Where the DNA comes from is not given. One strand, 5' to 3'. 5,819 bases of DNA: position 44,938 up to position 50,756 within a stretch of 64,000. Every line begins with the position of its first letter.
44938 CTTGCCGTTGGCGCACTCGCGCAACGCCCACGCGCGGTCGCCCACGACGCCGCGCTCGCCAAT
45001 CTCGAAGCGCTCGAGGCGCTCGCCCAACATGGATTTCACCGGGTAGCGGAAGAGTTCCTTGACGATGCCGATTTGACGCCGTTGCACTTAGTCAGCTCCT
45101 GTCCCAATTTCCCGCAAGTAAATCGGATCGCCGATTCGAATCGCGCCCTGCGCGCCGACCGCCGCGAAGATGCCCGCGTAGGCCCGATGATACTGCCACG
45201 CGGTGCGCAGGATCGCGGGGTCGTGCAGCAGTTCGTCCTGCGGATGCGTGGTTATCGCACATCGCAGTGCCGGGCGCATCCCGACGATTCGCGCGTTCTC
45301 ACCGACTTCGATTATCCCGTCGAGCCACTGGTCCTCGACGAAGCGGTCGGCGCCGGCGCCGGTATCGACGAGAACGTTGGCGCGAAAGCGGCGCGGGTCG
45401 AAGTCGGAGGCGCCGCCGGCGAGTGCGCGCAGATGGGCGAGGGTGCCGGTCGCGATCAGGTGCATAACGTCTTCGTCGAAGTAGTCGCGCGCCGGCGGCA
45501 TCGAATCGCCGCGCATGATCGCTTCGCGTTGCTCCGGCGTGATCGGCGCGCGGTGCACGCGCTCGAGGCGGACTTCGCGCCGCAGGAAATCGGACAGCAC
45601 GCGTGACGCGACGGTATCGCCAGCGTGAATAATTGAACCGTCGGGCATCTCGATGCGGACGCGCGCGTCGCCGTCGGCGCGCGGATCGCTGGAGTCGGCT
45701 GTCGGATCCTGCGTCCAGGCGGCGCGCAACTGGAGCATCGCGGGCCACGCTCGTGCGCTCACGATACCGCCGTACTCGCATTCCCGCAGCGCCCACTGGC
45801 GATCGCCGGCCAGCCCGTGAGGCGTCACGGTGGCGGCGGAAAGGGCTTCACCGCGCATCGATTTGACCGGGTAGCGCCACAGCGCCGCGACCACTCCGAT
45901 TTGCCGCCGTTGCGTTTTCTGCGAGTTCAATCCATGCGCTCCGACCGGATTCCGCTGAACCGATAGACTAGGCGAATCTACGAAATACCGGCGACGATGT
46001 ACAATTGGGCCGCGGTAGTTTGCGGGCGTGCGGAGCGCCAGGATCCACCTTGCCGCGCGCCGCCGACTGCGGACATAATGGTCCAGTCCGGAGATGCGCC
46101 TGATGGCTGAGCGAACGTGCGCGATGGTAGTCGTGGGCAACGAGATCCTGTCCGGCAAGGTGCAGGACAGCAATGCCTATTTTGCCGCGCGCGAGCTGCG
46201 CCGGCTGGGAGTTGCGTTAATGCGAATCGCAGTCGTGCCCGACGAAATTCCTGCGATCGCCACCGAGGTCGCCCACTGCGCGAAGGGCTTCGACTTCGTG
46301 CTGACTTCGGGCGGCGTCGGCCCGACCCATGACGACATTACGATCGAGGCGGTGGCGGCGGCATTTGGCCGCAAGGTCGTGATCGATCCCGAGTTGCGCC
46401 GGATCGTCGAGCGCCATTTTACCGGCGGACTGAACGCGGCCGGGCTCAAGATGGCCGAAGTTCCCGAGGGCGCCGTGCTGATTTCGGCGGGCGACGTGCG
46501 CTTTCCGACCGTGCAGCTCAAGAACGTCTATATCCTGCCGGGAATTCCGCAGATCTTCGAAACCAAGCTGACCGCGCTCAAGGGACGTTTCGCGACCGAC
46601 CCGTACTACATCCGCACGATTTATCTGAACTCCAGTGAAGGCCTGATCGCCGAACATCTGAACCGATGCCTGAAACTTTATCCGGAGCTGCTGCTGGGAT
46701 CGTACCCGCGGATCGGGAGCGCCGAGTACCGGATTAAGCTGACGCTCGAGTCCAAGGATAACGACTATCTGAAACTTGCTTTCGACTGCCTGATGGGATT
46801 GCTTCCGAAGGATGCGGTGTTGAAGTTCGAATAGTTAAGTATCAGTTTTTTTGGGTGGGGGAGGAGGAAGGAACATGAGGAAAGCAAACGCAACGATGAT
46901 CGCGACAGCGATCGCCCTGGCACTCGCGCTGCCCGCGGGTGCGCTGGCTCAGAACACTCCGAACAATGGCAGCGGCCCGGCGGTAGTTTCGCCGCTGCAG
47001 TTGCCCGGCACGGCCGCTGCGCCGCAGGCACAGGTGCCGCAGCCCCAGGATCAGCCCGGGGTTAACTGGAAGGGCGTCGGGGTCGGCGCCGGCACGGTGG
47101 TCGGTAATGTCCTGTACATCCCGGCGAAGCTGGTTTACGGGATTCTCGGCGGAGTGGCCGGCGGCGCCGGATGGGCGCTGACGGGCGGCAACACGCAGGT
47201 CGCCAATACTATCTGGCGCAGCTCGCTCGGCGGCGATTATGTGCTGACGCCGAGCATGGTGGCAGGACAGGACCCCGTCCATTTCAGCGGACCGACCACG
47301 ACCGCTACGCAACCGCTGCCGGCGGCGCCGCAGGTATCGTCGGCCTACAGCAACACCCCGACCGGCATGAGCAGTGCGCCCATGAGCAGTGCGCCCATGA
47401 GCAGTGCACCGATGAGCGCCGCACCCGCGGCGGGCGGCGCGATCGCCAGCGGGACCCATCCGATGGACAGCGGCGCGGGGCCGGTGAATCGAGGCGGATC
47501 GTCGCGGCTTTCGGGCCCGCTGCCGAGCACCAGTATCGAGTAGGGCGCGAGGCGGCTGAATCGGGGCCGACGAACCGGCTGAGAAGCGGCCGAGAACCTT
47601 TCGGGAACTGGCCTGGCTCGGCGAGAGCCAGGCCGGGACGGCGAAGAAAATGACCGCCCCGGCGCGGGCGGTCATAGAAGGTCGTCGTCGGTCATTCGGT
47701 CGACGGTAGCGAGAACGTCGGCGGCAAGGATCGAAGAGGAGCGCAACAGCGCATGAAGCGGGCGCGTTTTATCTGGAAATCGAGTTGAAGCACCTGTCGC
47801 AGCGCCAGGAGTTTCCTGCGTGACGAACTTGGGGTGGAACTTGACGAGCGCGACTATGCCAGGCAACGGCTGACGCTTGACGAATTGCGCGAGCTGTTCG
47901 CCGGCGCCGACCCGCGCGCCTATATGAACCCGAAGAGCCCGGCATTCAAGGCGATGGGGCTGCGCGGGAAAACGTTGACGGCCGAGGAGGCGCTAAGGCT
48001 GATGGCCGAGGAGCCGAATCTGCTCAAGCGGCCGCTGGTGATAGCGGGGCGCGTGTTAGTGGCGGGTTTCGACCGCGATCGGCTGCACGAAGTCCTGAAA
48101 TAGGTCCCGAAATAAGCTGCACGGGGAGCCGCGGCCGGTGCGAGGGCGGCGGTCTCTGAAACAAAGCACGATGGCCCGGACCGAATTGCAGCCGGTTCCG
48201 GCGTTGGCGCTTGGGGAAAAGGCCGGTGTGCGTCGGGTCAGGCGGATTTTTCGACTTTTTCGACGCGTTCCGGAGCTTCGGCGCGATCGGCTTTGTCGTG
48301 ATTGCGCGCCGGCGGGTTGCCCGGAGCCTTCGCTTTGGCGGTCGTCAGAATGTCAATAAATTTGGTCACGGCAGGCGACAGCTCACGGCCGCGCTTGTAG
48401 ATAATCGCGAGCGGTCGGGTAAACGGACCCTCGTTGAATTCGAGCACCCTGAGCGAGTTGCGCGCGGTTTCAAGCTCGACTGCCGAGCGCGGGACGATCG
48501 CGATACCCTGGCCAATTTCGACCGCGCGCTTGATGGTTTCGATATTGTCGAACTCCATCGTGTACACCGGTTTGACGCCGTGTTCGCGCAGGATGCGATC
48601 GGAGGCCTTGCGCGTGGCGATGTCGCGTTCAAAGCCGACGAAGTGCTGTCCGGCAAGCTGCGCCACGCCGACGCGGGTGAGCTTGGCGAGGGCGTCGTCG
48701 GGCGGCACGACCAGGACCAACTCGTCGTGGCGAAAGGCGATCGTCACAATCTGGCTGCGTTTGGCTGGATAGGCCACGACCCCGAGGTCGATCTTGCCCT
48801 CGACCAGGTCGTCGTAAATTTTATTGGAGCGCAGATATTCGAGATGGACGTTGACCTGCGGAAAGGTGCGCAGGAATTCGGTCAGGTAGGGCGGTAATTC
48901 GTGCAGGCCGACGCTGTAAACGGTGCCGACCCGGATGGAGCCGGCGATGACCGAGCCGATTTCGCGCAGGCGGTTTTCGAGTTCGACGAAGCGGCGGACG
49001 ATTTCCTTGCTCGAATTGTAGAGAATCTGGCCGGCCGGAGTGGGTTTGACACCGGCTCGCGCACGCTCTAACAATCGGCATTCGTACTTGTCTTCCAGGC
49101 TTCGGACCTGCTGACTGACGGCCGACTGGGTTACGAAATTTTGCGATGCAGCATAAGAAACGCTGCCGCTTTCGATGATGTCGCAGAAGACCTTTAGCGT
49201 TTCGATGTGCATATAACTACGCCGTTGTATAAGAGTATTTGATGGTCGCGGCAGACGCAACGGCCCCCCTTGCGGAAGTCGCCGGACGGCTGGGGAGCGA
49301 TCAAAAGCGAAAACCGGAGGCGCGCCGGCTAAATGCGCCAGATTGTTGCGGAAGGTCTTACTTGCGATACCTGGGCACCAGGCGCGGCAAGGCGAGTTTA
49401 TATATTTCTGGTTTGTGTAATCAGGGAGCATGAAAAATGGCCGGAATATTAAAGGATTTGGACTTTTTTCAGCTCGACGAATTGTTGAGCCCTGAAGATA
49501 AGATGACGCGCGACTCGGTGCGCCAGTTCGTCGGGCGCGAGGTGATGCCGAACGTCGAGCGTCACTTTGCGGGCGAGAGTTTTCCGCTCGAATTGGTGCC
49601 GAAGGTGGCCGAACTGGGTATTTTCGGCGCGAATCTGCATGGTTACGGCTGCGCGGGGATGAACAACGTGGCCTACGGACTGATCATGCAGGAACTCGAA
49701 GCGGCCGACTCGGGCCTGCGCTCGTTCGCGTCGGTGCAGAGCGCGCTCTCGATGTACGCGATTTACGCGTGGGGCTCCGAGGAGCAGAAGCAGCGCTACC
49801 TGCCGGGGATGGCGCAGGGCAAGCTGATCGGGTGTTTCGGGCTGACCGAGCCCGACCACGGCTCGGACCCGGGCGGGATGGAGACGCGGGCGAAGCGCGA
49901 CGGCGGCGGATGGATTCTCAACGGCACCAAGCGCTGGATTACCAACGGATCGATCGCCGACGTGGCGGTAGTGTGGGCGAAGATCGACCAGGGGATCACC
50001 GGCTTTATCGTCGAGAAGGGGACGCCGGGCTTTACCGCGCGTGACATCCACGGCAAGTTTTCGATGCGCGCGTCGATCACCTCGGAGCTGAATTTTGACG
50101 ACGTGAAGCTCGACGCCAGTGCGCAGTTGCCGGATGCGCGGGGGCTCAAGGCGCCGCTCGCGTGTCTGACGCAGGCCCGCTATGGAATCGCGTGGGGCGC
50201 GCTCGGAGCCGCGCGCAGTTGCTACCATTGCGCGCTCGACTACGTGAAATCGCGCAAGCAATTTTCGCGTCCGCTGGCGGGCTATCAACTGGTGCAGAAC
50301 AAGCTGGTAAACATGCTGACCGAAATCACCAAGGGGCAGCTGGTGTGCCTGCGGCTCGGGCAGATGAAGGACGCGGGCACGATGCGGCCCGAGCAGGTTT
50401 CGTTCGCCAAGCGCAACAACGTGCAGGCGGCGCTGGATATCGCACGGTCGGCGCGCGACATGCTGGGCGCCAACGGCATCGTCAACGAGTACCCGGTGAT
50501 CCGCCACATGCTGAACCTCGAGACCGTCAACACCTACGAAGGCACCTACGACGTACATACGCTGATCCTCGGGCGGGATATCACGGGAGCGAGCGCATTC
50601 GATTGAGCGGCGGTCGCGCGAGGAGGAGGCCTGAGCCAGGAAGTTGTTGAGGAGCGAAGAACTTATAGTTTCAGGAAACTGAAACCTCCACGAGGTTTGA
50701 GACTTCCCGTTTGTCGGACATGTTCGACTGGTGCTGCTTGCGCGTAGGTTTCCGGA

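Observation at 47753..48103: ArsC/Spx-family gene with an in-frame TGA exactly at the catalytic Cys of CxxC: candidate UxxC selenoprotein missed by the ORF track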

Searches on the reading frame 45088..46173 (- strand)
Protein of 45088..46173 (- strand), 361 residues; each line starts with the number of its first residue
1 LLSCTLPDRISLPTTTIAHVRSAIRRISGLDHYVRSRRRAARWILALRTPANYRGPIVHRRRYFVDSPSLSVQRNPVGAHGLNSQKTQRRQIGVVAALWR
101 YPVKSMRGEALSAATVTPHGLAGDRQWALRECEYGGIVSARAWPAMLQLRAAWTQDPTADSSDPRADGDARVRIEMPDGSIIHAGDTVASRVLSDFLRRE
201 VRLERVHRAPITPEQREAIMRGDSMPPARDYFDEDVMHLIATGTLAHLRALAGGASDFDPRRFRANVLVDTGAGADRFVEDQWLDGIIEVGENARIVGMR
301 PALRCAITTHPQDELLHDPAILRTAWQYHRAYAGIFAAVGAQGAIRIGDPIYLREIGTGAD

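Call 26: search_protein_families(library=pfam, proteins=[window:45088-46173:-], max_evalue=0.001)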
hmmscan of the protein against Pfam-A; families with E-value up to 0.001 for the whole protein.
window:45088-46173:- (361 aa): 2 families
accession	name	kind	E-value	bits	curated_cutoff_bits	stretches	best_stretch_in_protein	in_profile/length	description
PF03476.21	MOSC_N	-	1.1e-14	54.7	25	1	93-160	2-69/119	MOSC N-terminal beta barrel domain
PF03473.23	MOSC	-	2e-11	44.4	22.7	1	233-352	8-120/120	MOSC domain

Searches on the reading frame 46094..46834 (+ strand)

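Call 26: search_protein_families(library=pfam, proteins=[window:46094-46834:+], max_evalue=0.001)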
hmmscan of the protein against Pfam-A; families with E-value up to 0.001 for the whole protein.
window:46094-46834:+ (246 aa): 2 families
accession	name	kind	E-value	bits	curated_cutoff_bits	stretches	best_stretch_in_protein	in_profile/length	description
PF00994.29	MoCF_biosynth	-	5.2e-29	101.2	26.6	1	10-157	1-132/144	Probable molybdopterin binding domain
PF24102.1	FLAD1_M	-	3.2e-17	62.6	27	1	170-244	1-76/78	FAD synthase, middle domain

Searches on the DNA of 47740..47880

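Call 52: search_rna_families(source=window, start=47740, end=47880, threshold=evalue, max_evalue=10, show_alignments=3)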
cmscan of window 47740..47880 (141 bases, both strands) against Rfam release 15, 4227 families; matches with E-value up to 10: 1.
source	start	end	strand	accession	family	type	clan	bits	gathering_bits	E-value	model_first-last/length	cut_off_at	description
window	47775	47828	+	RF03963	mir-2996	Gene; miRNA;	-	12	100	6.2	1-72/72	no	mir-2996 microRNA precursor family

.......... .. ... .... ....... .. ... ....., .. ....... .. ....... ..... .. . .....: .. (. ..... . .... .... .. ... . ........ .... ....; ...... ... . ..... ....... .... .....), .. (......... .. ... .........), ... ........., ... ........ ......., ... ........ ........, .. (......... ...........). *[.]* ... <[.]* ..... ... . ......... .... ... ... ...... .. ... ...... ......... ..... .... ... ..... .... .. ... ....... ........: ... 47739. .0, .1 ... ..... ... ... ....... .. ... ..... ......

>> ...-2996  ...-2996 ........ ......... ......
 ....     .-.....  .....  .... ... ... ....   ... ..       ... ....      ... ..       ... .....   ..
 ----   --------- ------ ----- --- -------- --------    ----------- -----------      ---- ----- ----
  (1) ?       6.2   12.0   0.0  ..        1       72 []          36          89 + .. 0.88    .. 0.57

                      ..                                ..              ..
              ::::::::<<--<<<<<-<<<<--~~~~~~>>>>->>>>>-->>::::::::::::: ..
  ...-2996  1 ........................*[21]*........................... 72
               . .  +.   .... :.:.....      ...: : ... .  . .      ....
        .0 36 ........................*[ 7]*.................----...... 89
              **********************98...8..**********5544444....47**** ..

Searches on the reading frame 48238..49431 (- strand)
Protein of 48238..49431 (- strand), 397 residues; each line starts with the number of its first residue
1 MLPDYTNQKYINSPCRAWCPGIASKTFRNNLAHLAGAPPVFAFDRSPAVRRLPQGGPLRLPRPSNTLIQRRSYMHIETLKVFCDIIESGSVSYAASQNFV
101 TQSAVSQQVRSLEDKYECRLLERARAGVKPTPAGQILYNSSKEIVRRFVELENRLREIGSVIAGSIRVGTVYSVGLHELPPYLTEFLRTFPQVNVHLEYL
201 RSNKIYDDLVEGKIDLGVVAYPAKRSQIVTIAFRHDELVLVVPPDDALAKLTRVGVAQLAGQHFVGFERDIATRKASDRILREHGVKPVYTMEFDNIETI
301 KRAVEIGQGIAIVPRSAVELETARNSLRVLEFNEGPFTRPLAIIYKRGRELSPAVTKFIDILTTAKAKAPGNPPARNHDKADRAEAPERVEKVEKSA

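Call 26: search_protein_families(library=pfam, proteins=[window:48238-49431:-], max_evalue=0.001)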
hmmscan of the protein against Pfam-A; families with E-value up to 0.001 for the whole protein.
window:48238-49431:- (397 aa): 2 families
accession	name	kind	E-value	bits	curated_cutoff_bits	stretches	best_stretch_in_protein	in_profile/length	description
PF03466.25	LysR_substrate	-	7e-50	169.8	28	1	163-364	5-206/209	LysR substrate binding domain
PF00126.33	HTH_1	-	3.1e-17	62.7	26.6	1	77-135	2-60/60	Bacterial regulatory helix-turn-helix protein, lysR family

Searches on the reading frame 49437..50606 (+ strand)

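Call 26: search_protein_families(library=pfam, proteins=[window:49437-50606:+], max_evalue=0.001)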
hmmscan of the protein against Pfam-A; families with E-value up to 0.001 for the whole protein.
window:49437-50606:+ (389 aa): 4 families
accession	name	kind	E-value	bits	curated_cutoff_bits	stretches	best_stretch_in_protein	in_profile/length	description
PF00441.29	Acyl-CoA_dh_1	-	9e-33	114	22.4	1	235-382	2-149/150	Acyl-CoA dehydrogenase, C-terminal domain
PF02771.21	Acyl-CoA_dh_N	-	3.3e-32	111.6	22.9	1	18-129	1-113/113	Acyl-CoA dehydrogenase, N-terminal domain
PF02770.24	Acyl-CoA_dh_M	-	4.3e-29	101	33.3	1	133-223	1-97/97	Acyl-CoA dehydrogenase, middle domain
PF08028.16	Acyl-CoA_dh_2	-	4.9e-09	37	22.7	1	250-369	2-131/134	Acyl-CoA dehydrogenase, C-terminal domain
